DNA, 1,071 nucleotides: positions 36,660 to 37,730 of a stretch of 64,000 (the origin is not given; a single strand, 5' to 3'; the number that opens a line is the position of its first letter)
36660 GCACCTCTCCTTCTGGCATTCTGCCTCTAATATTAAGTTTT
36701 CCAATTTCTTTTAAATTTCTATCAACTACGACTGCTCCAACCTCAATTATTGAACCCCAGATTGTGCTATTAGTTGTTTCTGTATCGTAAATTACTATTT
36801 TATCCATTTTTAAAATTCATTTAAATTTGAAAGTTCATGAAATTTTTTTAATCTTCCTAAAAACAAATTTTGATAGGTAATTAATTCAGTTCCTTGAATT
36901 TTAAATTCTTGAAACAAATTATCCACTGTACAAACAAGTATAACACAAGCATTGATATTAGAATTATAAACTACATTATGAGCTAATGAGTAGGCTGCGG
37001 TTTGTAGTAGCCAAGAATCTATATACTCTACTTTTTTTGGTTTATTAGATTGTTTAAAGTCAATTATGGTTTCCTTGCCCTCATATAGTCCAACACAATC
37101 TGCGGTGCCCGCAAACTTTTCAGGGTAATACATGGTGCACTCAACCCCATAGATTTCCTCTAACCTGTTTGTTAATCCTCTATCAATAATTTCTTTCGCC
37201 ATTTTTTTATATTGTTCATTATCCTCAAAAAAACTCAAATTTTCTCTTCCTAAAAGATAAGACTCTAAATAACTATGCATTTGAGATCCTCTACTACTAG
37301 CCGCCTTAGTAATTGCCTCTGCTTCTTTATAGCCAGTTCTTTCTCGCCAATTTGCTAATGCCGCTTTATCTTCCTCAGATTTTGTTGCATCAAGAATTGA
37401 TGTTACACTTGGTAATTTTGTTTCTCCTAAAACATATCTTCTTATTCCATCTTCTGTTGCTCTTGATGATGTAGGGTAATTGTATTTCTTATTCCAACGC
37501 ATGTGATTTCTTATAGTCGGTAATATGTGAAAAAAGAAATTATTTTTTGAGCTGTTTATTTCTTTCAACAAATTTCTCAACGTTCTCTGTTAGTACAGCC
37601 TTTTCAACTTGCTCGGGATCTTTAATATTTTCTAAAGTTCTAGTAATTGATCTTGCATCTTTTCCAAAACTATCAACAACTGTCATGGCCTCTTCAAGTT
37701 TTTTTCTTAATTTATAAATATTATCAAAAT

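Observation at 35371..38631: Tightly packed rmuC / PD-(D/E)XK nuclease / exonuclease I operon: a three-component DNA-end processing module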

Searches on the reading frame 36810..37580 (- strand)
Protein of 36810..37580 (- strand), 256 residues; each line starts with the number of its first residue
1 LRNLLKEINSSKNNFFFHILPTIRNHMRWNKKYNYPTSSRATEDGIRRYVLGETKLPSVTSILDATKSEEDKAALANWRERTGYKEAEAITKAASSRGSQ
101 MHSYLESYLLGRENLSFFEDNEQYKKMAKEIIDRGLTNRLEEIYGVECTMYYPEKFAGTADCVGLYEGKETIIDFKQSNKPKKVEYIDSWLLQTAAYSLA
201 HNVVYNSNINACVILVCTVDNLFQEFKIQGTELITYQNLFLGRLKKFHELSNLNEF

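Call 3: search_protein_families(library=pfam, proteins=[window:36810-37580:-], max_evalue=0.01)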
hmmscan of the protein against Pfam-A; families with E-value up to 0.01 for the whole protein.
window:36810-37580:- (256 aa): 1 family
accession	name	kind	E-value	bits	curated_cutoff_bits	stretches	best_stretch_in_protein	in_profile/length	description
PF12705.13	PDDEXK_1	-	0.0015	19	22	0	123-200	84-168/247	PD-(D/E)XK nuclease superfamily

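Call 4: search_protein_families(library=ncbifam, proteins=[window:36810-37580:-], max_evalue=0.01)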
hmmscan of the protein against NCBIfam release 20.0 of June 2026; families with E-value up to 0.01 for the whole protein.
window:36810-37580:- (256 aa): 0 families

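Call 6: search_solved_structures(query=window:36810-37580:-, max_evalue=10, show_alignments=3)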
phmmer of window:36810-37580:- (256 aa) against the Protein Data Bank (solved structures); distinct sequences matched with E-value up to 10: 4.
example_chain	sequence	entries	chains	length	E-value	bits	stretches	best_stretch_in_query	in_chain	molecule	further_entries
8xa9_A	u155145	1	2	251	8e-11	45.3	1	50-249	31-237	Mitochondrial genome maintenance exonuclease 1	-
5zyu_A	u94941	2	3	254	8e-11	45.3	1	50-249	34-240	Mitochondrial genome maintenance exonuclease 1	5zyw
5zyt_A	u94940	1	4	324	1.4e-10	44.4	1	50-249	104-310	Mitochondrial genome maintenance exonuclease 1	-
5zyv_A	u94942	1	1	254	1e-09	41.6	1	50-249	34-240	Mitochondrial genome maintenance exonuclease 1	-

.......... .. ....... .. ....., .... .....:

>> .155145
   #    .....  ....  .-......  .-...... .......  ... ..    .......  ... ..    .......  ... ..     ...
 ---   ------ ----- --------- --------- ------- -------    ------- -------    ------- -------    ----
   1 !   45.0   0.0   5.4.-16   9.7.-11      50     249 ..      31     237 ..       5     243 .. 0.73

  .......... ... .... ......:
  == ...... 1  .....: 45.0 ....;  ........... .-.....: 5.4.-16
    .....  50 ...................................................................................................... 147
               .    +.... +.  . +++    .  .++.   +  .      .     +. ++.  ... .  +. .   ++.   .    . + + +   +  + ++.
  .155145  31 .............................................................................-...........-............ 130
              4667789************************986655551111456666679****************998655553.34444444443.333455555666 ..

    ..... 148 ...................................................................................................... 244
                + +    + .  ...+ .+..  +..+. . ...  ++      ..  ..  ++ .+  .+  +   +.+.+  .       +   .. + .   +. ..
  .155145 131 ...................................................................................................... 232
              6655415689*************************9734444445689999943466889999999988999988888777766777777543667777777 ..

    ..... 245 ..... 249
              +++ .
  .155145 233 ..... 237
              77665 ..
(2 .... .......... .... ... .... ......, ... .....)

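Call 7: search_protein_families(library=phrogs, proteins=[window:36810-37580:-], max_evalue=0.01)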
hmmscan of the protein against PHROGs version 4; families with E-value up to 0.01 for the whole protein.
window:36810-37580:- (256 aa): 5 families
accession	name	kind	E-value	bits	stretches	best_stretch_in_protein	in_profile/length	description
phrog_298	-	DNA, RNA and nucleotide metabolism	3.9e-47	162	1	31-247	39-257/293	exonuclease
phrog_1706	-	DNA, RNA and nucleotide metabolism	9.6e-09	36.1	1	93-251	83-217/293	CRISPR/Cas system associated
phrog_3953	-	DNA, RNA and nucleotide metabolism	1.3e-05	25.9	1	84-198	30-127/186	exonuclease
phrog_466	-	DNA, RNA and nucleotide metabolism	0.00044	20.7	1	91-203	208-320/446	exonuclease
phrog_69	-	DNA, RNA and nucleotide metabolism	0.001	19.1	1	88-205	115-251/501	exonuclease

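Call 8: search_protein_families(library=padloc, proteins=[window:36810-37580:-], max_evalue=0.01)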
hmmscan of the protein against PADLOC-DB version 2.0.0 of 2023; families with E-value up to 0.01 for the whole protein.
window:36810-37580:- (256 aa): 1 family
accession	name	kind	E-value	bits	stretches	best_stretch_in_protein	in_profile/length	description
PDLC02083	Cas4_II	-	8.2e-05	21.1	1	147-233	64-145/186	-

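Call 9: find_homologous_proteins(query=window:36810-37580:-, max_evalue=0.001)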
Query window:36810-37580:- (256 aa): 5305 proteins with E <= 0.001 among 5604 candidates; the best 120 are listed.
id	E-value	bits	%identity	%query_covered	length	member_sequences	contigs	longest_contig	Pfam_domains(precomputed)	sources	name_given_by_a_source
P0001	1.2e-151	521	91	97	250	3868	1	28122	-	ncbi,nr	ncbi:hypothetical protein OA862_00235 [Candidatus Pelagibacter sp.]|nr:hypothetical protein [Candida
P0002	2.7e-138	477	84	98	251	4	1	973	-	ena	-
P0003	5.7e-136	470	90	89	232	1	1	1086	-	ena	-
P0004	6.3e-136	470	90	89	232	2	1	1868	-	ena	-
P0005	1.8e-135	468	89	89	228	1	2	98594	-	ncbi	-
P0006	2.1e-135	468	90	89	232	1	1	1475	-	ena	-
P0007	2.6e-135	468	89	89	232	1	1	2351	-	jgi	jgi:hypothetical protein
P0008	2.7e-135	468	90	89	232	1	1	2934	-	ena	-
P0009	2.8e-135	468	89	89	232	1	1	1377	-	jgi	jgi:hypothetical protein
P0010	2.8e-135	468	89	89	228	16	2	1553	-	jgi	jgi:hypothetical protein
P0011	5.0e-135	467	90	89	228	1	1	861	-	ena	-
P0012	5.2e-135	467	90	89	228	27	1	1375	-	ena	-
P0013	6.9e-135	466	90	89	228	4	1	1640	-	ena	-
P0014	1.0e-134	466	89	89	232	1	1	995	-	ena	-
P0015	1.1e-134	466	90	89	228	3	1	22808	-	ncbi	-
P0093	7.2e-120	417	81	88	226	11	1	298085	-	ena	-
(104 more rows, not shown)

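Call 15: find_encoding_contigs(protein=P0093, flank=6000, max_places=4)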
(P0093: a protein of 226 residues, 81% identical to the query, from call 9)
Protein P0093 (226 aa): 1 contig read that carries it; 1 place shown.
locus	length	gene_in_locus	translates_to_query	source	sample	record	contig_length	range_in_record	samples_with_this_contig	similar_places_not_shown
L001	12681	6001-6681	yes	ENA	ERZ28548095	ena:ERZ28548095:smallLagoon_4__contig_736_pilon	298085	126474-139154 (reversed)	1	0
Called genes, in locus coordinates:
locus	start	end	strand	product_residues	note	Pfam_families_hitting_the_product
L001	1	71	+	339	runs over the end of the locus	PF00275:EPSP_synthase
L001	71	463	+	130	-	PF11164:DUF2948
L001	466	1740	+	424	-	PF00815:Histidinol_dh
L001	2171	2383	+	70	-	PF00313:CSD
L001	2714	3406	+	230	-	PF13393:tRNA-synt_His (weak), PF00587:tRNA-synt_2b (weak)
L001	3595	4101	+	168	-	PF03129:HGTP_anticodon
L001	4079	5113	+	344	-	PF13393:tRNA-synt_His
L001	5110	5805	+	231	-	PF01634:HisG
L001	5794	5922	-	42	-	-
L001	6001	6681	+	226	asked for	-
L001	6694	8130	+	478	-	PF00929:RNase_T (weak)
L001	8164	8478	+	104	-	PF00085:Thioredoxin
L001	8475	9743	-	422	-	PF08245:Mur_ligase_M (weak), PF02875:Mur_ligase_C, PF27239:FOL3_C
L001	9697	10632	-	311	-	PF01039:Carboxyl_trans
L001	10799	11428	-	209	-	PF00290:Trp_syntA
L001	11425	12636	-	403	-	PF00291:PALP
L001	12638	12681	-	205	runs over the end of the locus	PF00697:PRAI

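Call 18: search_protein_representatives(protein=window:36810-37502:-)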
Query: 230 residues. Proteins with E-value up to 0.001 (for the whole library): 3431; up to 1e-10: 1709; up to 1e-30: 103. The best 150 are listed.
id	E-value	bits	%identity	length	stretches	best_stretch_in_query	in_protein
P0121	1.7e-70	253.6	88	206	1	101-228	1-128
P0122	2.8e-70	252.8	84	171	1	96-227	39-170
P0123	2.7e-69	249.6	65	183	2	118-227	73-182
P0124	1.4e-63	230.9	49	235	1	1-225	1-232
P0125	9.1e-61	221.8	47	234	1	1-228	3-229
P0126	4.9e-58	212.8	62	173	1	75-227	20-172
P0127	7.8e-58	212.2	94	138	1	1-107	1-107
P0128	1.4e-57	211.4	58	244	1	57-223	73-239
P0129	9.1e-57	208.7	45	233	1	3-228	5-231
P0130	1.6e-52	194.8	43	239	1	6-224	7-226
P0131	5.9e-51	189.7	45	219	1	1-223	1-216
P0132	1.0e-49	185.6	44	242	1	5-225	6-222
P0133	2.1e-48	181.3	65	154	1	104-227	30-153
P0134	6.1e-47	176.6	43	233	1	1-226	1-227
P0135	7.2e-47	176.3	42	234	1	3-222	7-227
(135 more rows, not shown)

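Call 22: find_related_loci(query=A2, collection=genome_contigs, flank=7000)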
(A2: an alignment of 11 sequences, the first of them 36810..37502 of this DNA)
Query A2 (230 aa) in genome_contigs; peptide patterns used: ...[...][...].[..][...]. (x = any residue, [..] = any of these).
599 stretches matched a pattern (row limit reached: there are more); 562 encode a relative of the query (tblastn E <= 1e-3); the best 80 are kept; 80 distinct loci.
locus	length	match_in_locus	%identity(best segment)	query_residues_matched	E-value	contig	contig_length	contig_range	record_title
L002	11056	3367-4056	99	1-230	2e-155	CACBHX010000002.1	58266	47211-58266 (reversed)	uncultured Pelagibacteraceae bacterium isolate AG-899-J03 genome assembly, contig: AG-899-J03_NODE_2, whole genome shotg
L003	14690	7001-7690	98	1-230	2e-154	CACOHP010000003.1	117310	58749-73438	MAG: uncultured Pelagibacteraceae bacterium isolate AH-321-G15 genome assembly, contig: AH-321-G15_NODE_3, whole genome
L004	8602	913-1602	97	1-230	4e-153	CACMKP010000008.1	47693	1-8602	MAG: uncultured Pelagibacteraceae bacterium isolate AG-891-L02 genome assembly, contig: AG-891-L02_NODE_8, whole genome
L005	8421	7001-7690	96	1-230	3e-152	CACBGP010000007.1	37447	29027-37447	uncultured Pelagibacteraceae bacterium isolate AG-899-G21 genome assembly, contig: AG-899-G21_NODE_7, whole genome shotg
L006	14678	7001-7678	97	1-226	3e-151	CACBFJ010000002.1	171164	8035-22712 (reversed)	uncultured Pelagibacteraceae bacterium isolate AG-899-G02 genome assembly, contig: AG-899-G02_NODE_2, whole genome shotg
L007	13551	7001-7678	96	1-226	1e-150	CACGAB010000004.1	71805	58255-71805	uncultured Pelagibacteraceae bacterium isolate AG-909-I04 genome assembly, contig: AG-909-I04_NODE_4, whole genome shotg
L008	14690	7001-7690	97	1-230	8e-153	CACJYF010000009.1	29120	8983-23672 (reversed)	uncultured Pelagibacteraceae bacterium isolate AG-916-I02 genome assembly, contig: AG-916-I02_NODE_9, whole genome shotg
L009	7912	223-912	93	1-230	5e-149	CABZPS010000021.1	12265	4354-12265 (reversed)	MAG: uncultured Pelagibacteraceae bacterium isolate AG-337-M21 genome assembly, contig: AG-337-M21_NODE_21, whole genome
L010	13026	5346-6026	94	1-227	2e-148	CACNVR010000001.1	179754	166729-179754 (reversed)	MAG: uncultured Pelagibacteraceae bacterium isolate AG-893-P10 genome assembly, contig: AG-893-P10_NODE_1, whole genome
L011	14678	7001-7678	94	1-226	9e-148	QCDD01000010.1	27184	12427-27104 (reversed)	Pelagibacteraceae bacterium AG-349-L23 Ga0172132_110, whole genome shotgun sequence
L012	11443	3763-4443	94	1-227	1e-147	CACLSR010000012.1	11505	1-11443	uncultured Pelagibacteraceae bacterium isolate AG-917-K06 genome assembly, contig: AG-917-K06_NODE_12, whole genome shot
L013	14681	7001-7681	94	1-227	1e-147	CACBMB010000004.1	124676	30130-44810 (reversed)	uncultured Pelagibacteraceae bacterium isolate AG-359-D09 genome assembly, contig: AG-359-D09_NODE_4, whole genome shotg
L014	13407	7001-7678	94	1-226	1e-147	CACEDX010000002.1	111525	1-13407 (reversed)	uncultured Pelagibacteraceae bacterium isolate AG-905-E10 genome assembly, contig: AG-905-E10_NODE_2, whole genome shotg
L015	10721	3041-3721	94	1-227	1e-147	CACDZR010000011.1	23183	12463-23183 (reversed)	uncultured Pelagibacteraceae bacterium isolate AG-390-I17 genome assembly, contig: AG-390-I17_NODE_11, whole genome shot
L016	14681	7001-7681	93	1-227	3e-147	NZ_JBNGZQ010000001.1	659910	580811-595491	MAG: Candidatus Pelagibacter sp. isolate HIMB2226 HIMB2226-00000000001, whole genome shotgun sequence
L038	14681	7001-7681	93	1-227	1e-146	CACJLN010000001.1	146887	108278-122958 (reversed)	uncultured Pelagibacteraceae bacterium isolate AG-915-J15 genome assembly, contig: AG-915-J15_NODE_1, whole genome shotg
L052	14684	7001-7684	92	1-228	2e-145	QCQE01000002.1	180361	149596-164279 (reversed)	Pelagibacteraceae bacterium AG-447-N18 Ga0172181_102, whole genome shotgun sequence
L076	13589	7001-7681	90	1-227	6e-143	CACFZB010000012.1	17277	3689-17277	uncultured Pelagibacteraceae bacterium isolate AG-422-A09 genome assembly, contig: AG-422-A09_NODE_12, whole genome shot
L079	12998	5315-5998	89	1-228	1e-142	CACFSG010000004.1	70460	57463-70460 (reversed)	uncultured Pelagibacteraceae bacterium isolate AG-414-J08 genome assembly, contig: AG-414-J08_NODE_4, whole genome shotg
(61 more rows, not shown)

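Call 27: search_protein_families(library=pfam, proteins=[L076:5798-6934:-, L052:5198-5764:-, L052:4429-5190:-, L052:3457-4437:+, L052:2957-3409:-, L079:1100-2113:-, L079:3939-5309:+, L079:65-1117:+], max_evalue=0.01)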
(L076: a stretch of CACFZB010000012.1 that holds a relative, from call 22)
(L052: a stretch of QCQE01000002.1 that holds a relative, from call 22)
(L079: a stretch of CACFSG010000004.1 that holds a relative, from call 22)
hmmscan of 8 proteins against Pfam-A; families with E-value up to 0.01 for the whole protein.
L076:5798-6934:- (378 aa): 1 family
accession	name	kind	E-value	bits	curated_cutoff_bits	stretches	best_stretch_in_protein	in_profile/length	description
PF02646.22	RmuC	-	2e-40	139.1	26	1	55-344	7-283/291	RmuC family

L052:5198-5764:- (188 aa): 1 family
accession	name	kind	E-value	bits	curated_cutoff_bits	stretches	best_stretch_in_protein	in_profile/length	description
PF09504.16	RE_Bsp6I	-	2.1e-09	37.7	25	1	16-167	16-161/179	Bsp6I restriction endonuclease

L052:4429-5190:- (253 aa): 0 families

L052:3457-4437:+ (326 aa): 1 family
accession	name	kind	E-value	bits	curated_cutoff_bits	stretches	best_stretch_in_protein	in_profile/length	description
PF00145.23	DNA_methylase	-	8.6e-86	288.7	22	1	5-322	4-323/324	C-5 cytosine-specific DNA methylase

L052:2957-3409:- (150 aa): 1 family
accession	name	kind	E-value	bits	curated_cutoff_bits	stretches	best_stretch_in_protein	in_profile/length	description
PF01878.24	EVE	-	1.2e-05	25.8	23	1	37-147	31-144/145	EVE domain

L079:1100-2113:- (337 aa): 0 families

L079:3939-5309:+ (456 aa): 0 families

L079:65-1117:+ (350 aa): 1 family
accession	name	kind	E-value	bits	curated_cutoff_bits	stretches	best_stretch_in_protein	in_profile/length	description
PF00145.23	DNA_methylase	-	4.2e-63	214.2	22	1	2-339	59-324/324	C-5 cytosine-specific DNA methylase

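Call 29: search_dna_similar(query=window:36810-37502:-, collection=phages, mode=protein, max_rows=40)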
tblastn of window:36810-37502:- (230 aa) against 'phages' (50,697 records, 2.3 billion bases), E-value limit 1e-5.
Records with a match: 922; places in all: 922; records where one place covers at least 80% of the query: 597.
Best place of each record, by identity: <60% 922.
By first word of the organism name: Synechococcus 375; Salmonella 171; Escherichia 63; Cyanophage 61; Klebsiella 54; Prochlorococcus 24; Dickeya 19; Rhizobium 19; Stenotrophomonas 17; Pseudomonas 14; and 26 more.
By host as written in the record: - 235; Synechococcus 107; Synechococcus sp. 38; Synechococcus sp. WH7803 28; Salmonella enterica 26; Klebsiella pneumoniae 24; Salmonella enterica subsp. enterica serovar Enteritidis PT1 21; Synechococcus sp. WH8102 20; and 173 more.
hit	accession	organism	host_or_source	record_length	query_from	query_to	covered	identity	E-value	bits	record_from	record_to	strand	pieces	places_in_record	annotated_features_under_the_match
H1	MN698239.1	Pelagibacter phage HTVC023P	Candidatus Pelagibacter sp. HTCC1062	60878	1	230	100%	42.6%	2e-52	187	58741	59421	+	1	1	hypothetical protein | superfamily II DNA/RNA helicase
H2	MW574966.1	phage 023Pt_psg01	unknown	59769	1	222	97%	42.3%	2e-56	198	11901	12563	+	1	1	putative exonuclease | hypothetical protein (x2)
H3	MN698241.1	Pelagibacter phage HTVC027P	Candidatus Pelagibacter sp. HTCC1062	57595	1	223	97%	41.7%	5e-54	191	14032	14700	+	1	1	exonuclease | hypothetical protein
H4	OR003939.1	Phage DSL-LC04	Gammaproteobacteria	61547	5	223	95%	39.7%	3e-41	155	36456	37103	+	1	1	PD-(D/E)XK nuclease superfamily protein | DNA transfer protein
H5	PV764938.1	Sinorhizobium phage Phosso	Sinohrizobium meliloti NRRL L-50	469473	1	222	97%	38.9%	6e-38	145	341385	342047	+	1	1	hypothetical protein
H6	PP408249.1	Pseudomonas phage vB_Pa-PAC2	Pseudomonas aeruginosa PAO1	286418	5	222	95%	38.8%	5e-40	151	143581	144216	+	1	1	putative exonuclease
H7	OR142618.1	Pseudomonas phage Callisto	Pseudomonas aeruginosa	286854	5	222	95%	38.8%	5e-40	151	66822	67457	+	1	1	hypothetical protein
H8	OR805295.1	Pseudomonas phage Paride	Pseudomonas aeruginosa PAO1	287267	5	222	95%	38.8%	5e-40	151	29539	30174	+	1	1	exonuclease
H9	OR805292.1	Pseudomonas phage Cassandra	Pseudomonas aeruginosa PAO1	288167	5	222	95%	38.8%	5e-40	151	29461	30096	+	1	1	exonuclease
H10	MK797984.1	Pseudomonas phage vB_PaeM_PA5oct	-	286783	5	222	95%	38.4%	1e-39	150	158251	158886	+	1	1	putative exonuclease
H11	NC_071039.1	Pseudomonas phage vB_PaeM_PA5oct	-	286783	5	222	95%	38.4%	1e-39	150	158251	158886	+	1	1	exonuclease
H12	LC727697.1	Pseudomonas phage sp. 30-2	Pseudomonas aeruginosa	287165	5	222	95%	38.4%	1e-39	150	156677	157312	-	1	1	hypothetical protein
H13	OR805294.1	Pseudomonas phage Ettore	Pseudomonas aeruginosa PAO1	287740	5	222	95%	38.4%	1e-39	150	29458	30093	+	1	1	exonuclease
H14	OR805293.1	Pseudomonas phage Deifobo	Pseudomonas aeruginosa PAO1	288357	5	222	95%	38.4%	1e-39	150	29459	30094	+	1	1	exonuclease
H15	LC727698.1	Pseudomonas phage sp. 30-3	Pseudomonas aeruginosa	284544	5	222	95%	38.4%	2e-39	149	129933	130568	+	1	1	hypothetical protein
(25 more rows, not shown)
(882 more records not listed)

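Call 31: find_encoding_contigs(protein=P0124, flank=6000, max_places=3)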
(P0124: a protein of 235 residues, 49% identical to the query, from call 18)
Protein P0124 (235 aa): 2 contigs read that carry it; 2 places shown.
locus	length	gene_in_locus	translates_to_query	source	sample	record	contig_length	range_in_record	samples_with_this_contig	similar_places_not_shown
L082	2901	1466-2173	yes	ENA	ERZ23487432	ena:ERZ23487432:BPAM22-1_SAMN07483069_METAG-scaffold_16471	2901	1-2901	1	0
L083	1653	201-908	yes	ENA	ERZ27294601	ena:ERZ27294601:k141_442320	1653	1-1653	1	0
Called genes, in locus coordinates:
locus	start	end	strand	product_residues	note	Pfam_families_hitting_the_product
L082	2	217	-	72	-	?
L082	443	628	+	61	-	-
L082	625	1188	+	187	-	-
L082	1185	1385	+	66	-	-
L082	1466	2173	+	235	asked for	-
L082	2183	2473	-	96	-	-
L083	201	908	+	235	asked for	-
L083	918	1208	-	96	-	-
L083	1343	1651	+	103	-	?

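Call 32: find_encoding_contigs(protein=P0125, flank=6000, max_places=3)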
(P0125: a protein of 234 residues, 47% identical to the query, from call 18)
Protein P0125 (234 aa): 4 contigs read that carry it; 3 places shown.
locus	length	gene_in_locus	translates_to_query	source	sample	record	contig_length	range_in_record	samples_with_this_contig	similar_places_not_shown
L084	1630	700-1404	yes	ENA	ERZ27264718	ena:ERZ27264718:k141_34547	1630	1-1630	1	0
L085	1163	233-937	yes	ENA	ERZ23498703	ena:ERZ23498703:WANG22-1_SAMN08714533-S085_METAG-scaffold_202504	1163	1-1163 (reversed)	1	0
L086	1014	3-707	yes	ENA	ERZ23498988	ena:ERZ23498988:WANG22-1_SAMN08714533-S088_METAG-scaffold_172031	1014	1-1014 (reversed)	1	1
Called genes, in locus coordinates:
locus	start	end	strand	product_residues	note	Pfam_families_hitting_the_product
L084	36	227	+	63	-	-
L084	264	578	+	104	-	-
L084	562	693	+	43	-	-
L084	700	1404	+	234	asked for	-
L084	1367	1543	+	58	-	-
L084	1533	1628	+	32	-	?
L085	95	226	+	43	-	-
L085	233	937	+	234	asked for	-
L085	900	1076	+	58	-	-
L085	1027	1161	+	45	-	?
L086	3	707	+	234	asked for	?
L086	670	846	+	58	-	-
